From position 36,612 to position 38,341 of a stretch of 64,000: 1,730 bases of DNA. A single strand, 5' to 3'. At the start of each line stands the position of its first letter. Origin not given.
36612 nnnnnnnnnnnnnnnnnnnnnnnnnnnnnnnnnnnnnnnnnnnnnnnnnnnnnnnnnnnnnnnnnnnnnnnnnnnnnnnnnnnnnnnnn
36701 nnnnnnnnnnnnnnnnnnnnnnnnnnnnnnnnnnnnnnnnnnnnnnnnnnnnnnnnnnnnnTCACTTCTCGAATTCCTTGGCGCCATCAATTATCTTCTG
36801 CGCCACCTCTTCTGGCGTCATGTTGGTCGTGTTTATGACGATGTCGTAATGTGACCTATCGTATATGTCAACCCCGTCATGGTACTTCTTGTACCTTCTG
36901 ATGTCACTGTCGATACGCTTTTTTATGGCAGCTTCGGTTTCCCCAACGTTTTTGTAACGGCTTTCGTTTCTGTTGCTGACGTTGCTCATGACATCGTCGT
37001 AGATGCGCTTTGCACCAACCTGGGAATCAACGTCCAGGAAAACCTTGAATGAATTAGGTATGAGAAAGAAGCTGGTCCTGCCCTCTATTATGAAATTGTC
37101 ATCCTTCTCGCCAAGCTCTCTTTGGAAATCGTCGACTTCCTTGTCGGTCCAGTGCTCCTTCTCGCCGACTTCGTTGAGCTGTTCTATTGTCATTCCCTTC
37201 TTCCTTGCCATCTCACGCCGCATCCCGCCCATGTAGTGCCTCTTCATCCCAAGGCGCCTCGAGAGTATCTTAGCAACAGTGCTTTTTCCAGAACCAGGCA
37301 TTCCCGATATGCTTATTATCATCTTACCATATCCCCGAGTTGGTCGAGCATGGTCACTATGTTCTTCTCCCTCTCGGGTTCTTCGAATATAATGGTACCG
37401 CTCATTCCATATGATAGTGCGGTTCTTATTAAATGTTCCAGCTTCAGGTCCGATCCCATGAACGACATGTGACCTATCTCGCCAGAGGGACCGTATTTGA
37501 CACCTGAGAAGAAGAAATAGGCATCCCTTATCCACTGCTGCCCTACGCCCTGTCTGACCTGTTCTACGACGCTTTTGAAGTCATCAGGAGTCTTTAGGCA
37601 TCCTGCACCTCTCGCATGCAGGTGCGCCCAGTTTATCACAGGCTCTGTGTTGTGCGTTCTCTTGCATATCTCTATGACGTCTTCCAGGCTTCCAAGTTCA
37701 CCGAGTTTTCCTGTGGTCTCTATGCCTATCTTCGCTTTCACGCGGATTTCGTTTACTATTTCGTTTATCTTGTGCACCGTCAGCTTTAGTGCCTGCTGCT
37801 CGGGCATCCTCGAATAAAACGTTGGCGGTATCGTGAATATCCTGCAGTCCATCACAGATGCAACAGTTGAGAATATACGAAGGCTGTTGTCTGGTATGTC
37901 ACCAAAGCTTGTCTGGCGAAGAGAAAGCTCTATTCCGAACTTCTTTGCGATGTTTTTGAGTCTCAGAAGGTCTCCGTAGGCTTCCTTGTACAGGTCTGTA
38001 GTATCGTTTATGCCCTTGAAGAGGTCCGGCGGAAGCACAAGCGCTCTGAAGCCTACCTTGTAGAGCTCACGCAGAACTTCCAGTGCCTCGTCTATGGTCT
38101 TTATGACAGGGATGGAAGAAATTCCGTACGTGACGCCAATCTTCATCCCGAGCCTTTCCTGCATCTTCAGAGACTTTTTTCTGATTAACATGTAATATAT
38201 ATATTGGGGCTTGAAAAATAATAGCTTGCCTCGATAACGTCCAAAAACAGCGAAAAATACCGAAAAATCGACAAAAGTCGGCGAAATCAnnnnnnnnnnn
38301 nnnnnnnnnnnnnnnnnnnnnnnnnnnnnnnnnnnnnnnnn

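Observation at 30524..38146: Candidate uncharacterised multi-gene system: paralog pair, small membrane protein, helical protein, EndoIV-like barrel, MNT-HEPN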

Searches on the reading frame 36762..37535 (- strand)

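Call 3: search_protein_families(library=pfam, proteins=[window:36762-37535:-], max_evalue=0.1)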
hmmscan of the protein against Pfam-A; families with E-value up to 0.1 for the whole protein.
window:36762-37535:- (257 aa): 28 families (the best 25 are shown)
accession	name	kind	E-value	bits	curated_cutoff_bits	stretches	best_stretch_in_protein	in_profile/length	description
PF13238.12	AAA_18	-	2.3e-15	57.6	29.4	1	74-190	1-120/128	AAA domain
PF13189.12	Cytidylate_kin2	-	1.2e-13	52.1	28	1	73-237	1-175/176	Cytidylate kinase-like family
PF02224.24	Cytidylate_kin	-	1.2e-11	45.2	26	2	133-253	101-210/211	Cytidylate kinase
PF13207.12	AAA_17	-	4e-10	40.5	27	1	78-156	2-82/136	AAA domain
PF13671.12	AAA_33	-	2.8e-05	24.9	27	1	76-144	4-69/143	AAA domain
PF13521.12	AAA_28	-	0.0005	20.8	27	1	74-142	2-69/164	AAA domain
PF03266.21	NTPase_1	-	0.0017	18.7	23.9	1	74-116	2-44/168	NTPase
PF13401.12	AAA_22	-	0.002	18.9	27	1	70-214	4-81/130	AAA domain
PF00406.28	ADK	-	0.002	18.7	26.8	1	76-132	1-57/151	Adenylate kinase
PF01202.28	SKI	-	0.0021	18.6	22.1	1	80-250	1-156/159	Shikimate kinase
PF00931.28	NB-ARC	-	0.0021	17.8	23.5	1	72-105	19-53/248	NB-ARC domain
PF03215.21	Rad17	-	0.0022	18.4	23.8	1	71-108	45-84/186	Rad17 P-loop domain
PF13191.12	AAA_16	-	0.0026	18.7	32.6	1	52-97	5-50/167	AAA ATPase domain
PF20720.3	nSTAND3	-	0.006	16.7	27.2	1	73-95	19-41/155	Novel STAND NTPase 3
PF01712.25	dNK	-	0.0062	16.7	27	1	74-98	1-25/203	Deoxynucleoside kinase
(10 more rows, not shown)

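Call 4: search_protein_families(library=ncbifam, proteins=[window:36762-37535:-], max_evalue=0.1)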
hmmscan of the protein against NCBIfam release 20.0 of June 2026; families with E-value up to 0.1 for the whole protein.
window:36762-37535:- (257 aa): 46 families (the best 25 are shown)
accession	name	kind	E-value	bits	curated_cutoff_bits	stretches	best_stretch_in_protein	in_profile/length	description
TIGR02173.1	cyt_kin_arch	equivalog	3.3e-31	108.6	102.1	1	72-249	1-164/169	(d)CMP kinase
NF003012.0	PRK03839.1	equivalog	9.3e-12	45.3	152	1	72-180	1-99/180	putative kinase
TIGR00017.1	cmk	equivalog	1.9e-11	44.1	135.55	2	136-250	112-215/217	(d)CMP kinase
NF010004.0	PRK13477.1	equivalog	5e-06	25.2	524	1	71-109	285-323/514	bifunctional pantoate--beta-alanine ligase/(d)CMP kinase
NF040667.1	hom_kin_desulfo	exception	2.9e-05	24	197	1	74-98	3-27/163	homoserine kinase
NF010556.0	PRK13951.1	equivalog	4.1e-05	22.6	560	1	72-199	1-122/492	bifunctional shikimate kinase AroK/3-dehydroquinate synthase AroB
NF010248.0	PRK13695.1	equivalog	7.1e-05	22.6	156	1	72-115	4-47/180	NTPase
NF006746.0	PRK09270.1-5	subfamily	7.8e-05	21.7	250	1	68-97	18-47/210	nucleoside/nucleotide kinase family protein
NF011099.0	PRK14526.1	equivalog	0.0001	22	223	1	75-153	4-86/211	adenylate kinase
NF006743.0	PRK09270.1-2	equivalog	0.00014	21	227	1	70-99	27-56/217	nucleoside/nucleotide kinase family protein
TIGR01351.1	adk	subfamily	0.00022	21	168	1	76-126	4-54/212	adenylate kinase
NF006610.0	PRK09169.1-4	subfamily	0.00062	16.4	4299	1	68-154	2862-2944/3056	hypothetical protein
NF004040.0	PRK05537.1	equivalog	0.00092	17.8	669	1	65-96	390-421/572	bifunctional sulfate adenylyltransferase/adenylylsulfate kinase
NF007071.0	PRK09518.1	equivalog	0.0014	17.2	953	0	71-110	4-43/706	bifunctional cytidylate kinase/GTPase Der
NF005576.0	PRK07261.1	equivalog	0.002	17.9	224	1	72-129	1-61/171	DNA topology modulation protein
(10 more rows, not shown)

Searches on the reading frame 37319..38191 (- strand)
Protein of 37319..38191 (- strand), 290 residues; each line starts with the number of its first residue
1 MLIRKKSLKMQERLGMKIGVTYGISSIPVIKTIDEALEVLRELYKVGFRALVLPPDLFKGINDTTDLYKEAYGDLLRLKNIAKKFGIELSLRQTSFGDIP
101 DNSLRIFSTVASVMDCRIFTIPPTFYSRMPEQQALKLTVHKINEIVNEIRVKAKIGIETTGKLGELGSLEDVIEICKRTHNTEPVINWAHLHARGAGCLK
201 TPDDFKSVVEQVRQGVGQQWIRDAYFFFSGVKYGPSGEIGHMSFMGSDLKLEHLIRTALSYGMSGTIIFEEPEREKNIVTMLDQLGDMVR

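Call 3: search_protein_families(library=pfam, proteins=[window:37319-38191:-], max_evalue=0.1)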
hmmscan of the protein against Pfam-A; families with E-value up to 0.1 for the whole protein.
window:37319-38191:- (290 aa): 1 family
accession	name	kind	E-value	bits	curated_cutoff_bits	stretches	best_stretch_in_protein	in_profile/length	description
PF01261.30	AP_endonuc_2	-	1.3e-10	41.9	31.1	1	42-280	3-241/249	Xylose isomerase-like TIM barrel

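Call 4: search_protein_families(library=ncbifam, proteins=[window:37319-38191:-], max_evalue=0.1)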
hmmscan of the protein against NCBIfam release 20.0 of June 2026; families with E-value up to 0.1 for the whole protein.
window:37319-38191:- (290 aa): 2 families
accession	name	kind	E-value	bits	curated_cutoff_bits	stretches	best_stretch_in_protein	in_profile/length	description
TIGR00587.1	nfo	subfamily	0.0003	20.1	129.65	1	129-223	116-213/279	deoxyribonuclease IV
NF006597.0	PRK09134.1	equivalog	0.068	12.4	281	0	30-75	44-88/261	SDR family oxidoreductase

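Call 7: search_protein_families(library=padloc, proteins=[window:37319-38191:-], max_evalue=0.1)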
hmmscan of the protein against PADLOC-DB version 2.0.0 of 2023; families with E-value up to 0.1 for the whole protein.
window:37319-38191:- (290 aa): 0 families

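Call 8: search_protein_families(library=phrogs, proteins=[window:37319-38191:-], max_evalue=0.1)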
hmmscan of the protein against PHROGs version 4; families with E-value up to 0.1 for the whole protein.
window:37319-38191:- (290 aa): 0 families
